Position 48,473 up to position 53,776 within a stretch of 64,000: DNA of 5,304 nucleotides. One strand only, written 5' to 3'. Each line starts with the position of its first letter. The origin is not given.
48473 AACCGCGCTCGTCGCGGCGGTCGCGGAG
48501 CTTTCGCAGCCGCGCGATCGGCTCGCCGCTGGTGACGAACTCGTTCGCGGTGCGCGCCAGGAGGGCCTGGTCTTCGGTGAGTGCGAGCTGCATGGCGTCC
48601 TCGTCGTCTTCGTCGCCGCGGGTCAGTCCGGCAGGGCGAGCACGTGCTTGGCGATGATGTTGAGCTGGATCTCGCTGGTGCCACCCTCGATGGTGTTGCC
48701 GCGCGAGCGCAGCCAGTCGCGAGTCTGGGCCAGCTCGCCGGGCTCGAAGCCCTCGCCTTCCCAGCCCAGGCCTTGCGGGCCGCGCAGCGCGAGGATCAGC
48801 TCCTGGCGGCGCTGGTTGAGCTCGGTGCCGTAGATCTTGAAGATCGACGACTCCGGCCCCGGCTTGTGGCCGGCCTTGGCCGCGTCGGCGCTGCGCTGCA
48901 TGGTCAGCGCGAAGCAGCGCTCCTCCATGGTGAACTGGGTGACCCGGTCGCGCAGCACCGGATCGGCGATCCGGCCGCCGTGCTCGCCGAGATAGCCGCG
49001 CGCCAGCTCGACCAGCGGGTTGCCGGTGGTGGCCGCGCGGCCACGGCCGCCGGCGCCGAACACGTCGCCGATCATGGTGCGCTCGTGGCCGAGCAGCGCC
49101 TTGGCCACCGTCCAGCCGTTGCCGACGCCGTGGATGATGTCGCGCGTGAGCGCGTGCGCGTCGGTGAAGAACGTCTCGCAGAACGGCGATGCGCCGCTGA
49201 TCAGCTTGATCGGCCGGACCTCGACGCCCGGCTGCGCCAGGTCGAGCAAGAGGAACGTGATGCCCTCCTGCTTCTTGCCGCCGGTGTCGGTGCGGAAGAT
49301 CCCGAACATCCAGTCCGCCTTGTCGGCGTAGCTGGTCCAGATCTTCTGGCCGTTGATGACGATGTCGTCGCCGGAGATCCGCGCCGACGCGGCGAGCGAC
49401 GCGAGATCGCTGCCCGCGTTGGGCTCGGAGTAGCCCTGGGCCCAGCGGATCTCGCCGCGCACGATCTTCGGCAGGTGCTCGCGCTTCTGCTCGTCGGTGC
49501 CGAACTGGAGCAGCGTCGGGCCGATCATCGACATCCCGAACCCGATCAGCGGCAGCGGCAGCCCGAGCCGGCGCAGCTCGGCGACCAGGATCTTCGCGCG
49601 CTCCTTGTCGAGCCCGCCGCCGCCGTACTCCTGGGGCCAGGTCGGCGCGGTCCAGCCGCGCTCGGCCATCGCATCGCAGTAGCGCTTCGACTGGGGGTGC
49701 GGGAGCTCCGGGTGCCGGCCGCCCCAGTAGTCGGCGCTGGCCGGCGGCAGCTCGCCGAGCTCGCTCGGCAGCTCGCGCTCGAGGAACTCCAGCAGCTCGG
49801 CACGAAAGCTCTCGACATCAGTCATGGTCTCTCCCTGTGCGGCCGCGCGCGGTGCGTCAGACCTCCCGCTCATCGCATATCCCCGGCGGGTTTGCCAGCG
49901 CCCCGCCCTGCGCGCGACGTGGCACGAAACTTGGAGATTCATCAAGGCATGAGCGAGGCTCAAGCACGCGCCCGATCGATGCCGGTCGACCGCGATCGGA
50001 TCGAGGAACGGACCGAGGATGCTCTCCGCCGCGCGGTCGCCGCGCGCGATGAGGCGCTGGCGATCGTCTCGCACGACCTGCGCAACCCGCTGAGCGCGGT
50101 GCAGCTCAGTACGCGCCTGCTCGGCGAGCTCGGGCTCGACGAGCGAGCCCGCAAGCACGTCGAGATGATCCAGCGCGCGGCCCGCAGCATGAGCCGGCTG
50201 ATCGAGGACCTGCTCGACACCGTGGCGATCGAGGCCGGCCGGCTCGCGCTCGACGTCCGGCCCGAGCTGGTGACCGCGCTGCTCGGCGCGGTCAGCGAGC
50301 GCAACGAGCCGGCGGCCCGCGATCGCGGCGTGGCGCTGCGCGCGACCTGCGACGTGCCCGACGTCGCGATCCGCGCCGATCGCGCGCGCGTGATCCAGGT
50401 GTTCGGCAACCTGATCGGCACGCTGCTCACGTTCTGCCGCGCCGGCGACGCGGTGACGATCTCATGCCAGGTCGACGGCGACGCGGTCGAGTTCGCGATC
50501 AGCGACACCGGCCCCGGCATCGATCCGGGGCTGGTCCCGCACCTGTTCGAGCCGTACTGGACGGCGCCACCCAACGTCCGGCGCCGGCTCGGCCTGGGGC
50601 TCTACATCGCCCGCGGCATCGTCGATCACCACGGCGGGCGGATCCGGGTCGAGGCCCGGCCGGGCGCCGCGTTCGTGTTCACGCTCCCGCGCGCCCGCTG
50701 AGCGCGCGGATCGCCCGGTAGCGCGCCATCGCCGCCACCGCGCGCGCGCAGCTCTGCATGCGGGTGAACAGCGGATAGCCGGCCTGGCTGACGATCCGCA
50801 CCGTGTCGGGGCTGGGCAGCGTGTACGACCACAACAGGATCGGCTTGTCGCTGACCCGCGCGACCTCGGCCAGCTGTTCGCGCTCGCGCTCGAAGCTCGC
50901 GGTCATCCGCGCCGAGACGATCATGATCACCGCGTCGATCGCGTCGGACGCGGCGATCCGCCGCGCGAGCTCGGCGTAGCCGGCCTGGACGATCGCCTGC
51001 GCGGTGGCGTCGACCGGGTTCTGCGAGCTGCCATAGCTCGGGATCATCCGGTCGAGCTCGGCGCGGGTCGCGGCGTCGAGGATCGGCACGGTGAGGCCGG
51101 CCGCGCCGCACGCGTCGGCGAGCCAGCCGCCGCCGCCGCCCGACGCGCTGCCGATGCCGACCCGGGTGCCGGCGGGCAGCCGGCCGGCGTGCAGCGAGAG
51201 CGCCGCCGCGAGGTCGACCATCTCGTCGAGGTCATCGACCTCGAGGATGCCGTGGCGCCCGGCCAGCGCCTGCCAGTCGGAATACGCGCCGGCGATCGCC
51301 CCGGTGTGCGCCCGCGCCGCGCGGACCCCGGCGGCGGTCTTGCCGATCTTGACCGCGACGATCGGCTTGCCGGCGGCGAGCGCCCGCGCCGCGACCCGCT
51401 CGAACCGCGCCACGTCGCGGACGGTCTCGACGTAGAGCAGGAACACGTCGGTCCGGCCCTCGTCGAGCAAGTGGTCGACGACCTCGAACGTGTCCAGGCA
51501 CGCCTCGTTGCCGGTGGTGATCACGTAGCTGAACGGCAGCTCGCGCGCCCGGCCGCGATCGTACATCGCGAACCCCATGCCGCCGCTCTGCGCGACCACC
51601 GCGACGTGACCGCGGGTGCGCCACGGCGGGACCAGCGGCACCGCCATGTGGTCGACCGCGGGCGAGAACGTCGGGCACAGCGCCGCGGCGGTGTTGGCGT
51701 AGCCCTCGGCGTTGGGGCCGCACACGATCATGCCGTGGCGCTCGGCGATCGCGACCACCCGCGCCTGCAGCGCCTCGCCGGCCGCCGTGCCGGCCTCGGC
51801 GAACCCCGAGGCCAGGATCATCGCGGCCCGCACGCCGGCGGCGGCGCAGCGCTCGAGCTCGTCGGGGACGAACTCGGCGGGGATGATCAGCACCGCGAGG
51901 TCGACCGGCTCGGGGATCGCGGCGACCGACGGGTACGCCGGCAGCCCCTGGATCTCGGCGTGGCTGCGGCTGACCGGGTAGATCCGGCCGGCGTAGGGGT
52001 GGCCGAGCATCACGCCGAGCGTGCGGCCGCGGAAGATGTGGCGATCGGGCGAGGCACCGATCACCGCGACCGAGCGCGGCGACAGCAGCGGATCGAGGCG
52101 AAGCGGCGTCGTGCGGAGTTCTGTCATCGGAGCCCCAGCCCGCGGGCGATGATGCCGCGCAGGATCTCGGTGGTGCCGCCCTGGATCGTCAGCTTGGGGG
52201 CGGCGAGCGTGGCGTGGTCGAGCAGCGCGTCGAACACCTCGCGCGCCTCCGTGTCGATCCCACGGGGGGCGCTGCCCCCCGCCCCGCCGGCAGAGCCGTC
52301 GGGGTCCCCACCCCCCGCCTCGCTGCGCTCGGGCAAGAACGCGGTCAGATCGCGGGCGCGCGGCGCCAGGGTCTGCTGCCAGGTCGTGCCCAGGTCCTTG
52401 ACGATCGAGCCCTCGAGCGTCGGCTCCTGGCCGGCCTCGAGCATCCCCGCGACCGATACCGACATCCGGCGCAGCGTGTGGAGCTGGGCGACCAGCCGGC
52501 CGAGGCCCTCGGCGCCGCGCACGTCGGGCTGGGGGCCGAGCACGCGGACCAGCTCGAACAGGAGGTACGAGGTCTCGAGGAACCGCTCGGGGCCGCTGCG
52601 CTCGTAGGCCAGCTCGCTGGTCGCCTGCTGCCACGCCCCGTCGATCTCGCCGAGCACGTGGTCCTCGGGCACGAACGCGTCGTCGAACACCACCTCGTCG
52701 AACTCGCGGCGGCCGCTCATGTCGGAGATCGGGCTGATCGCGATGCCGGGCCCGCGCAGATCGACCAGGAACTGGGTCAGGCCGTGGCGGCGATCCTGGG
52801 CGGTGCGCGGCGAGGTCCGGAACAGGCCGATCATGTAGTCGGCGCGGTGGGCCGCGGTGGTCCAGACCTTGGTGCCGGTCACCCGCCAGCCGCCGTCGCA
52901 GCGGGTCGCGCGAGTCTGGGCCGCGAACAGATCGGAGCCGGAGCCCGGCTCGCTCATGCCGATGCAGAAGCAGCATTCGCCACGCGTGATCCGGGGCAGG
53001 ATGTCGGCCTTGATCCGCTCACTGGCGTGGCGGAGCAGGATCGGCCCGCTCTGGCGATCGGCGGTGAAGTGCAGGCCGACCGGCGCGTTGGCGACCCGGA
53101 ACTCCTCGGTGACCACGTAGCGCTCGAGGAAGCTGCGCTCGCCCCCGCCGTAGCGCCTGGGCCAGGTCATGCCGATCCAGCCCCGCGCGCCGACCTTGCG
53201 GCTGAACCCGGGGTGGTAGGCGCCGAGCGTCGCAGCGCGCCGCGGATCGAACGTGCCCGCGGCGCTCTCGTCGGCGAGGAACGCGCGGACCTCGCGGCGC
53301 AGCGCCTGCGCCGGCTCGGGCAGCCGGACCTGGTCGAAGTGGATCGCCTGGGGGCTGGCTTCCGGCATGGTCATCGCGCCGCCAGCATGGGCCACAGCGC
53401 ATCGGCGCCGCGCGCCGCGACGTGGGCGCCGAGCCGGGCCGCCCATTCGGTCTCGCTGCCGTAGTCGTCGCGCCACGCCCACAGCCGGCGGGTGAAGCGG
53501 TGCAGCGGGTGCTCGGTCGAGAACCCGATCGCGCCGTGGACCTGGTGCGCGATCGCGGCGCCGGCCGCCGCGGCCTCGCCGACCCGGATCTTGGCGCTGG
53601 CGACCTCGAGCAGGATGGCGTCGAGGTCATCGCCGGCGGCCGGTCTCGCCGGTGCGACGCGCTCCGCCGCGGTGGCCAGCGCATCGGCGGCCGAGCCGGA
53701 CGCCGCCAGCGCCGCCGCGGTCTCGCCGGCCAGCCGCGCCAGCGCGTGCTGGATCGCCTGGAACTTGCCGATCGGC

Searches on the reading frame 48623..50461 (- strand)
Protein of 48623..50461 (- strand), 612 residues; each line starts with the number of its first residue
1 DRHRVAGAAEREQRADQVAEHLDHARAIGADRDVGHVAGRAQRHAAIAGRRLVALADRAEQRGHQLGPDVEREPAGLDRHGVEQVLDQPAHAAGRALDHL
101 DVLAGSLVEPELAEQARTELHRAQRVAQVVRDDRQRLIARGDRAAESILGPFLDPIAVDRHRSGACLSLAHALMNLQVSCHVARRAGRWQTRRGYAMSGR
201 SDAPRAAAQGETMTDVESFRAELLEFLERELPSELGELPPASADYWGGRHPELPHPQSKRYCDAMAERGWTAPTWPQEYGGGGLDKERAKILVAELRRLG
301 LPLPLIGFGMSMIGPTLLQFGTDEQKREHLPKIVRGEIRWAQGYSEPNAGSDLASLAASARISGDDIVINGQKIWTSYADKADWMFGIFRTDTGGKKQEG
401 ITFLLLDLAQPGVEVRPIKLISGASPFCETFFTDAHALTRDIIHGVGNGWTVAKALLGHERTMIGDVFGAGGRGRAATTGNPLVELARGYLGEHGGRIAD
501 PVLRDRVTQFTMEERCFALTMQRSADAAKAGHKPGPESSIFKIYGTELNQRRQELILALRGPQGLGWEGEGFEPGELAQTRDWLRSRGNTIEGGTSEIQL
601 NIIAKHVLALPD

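Call 71: search_protein_families(library=pfam, proteins=[window:48623-50461:-], max_evalue=0.0001)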
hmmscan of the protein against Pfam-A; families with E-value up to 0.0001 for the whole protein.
window:48623-50461:- (612 aa): 3 families
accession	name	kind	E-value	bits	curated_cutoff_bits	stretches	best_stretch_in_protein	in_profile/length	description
PF02770.24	Acyl-CoA_dh_M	-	1.5e-17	64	33.3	1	341-434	1-96/97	Acyl-CoA dehydrogenase, middle domain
PF00441.29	Acyl-CoA_dh_1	-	2e-17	64.1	22.4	1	447-608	1-150/150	Acyl-CoA dehydrogenase, C-terminal domain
PF02771.21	Acyl-CoA_dh_N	-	2e-17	64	22.9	1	219-337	7-113/113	Acyl-CoA dehydrogenase, N-terminal domain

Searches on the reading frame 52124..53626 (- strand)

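Call 71: search_protein_families(library=pfam, proteins=[window:52124-53626:-], max_evalue=0.0001)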
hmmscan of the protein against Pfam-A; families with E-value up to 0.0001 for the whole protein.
window:52124-53626:- (500 aa): 3 families
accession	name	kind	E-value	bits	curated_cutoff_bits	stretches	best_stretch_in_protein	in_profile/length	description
PF02770.24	Acyl-CoA_dh_M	-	1.7e-18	67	33.3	1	221-316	1-96/97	Acyl-CoA dehydrogenase, middle domain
PF02771.21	Acyl-CoA_dh_N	-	3.5e-16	60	22.9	1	106-217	4-113/113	Acyl-CoA dehydrogenase, N-terminal domain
PF00441.29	Acyl-CoA_dh_1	-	5.8e-06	27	22.4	0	373-427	55-109/150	Acyl-CoA dehydrogenase, C-terminal domain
